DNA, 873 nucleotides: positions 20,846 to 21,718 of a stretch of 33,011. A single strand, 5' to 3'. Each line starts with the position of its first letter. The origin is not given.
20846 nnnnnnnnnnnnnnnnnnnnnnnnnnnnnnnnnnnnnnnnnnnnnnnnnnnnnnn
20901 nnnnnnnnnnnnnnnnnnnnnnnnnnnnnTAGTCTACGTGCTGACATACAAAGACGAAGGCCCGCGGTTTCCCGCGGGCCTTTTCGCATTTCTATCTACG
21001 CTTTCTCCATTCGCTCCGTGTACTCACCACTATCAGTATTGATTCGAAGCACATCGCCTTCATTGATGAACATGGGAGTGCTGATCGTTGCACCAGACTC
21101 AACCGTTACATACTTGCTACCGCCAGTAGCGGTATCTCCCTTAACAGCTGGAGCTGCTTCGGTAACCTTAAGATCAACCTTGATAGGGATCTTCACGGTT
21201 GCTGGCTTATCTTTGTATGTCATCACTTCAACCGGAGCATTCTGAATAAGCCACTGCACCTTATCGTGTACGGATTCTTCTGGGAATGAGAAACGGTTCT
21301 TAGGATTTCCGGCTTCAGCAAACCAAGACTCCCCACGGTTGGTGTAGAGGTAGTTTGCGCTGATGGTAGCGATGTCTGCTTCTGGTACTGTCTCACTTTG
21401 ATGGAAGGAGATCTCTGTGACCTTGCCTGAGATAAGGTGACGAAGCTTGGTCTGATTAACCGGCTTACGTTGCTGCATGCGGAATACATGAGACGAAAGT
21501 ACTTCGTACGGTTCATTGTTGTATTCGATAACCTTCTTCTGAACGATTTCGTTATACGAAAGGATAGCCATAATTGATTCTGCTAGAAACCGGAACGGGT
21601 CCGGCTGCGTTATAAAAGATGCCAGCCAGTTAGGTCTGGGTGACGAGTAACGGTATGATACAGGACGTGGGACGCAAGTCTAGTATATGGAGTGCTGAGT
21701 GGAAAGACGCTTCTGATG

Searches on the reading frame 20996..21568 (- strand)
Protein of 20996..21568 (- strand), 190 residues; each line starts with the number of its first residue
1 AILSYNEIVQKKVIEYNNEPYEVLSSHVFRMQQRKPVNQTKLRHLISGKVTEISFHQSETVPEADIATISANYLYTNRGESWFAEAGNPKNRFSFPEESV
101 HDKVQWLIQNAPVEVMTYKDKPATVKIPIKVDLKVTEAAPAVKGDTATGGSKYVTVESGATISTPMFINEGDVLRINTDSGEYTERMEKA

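Call 36: search_protein_families(library=pfam, proteins=[window:20996-21568:-], max_evalue=0.001)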
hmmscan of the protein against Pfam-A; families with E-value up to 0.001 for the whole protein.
window:20996-21568:- (190 aa): 2 families
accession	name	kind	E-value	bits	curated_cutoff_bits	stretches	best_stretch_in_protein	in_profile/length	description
PF09285.17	Elong-fact-P_C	-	7.9e-22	77.2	25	1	131-186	1-56/56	Elongation factor P, C-terminal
PF08207.18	EFP_N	-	8.8e-09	35.7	23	1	6-61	3-58/58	Elongation factor P (EF-P) KOW-like domain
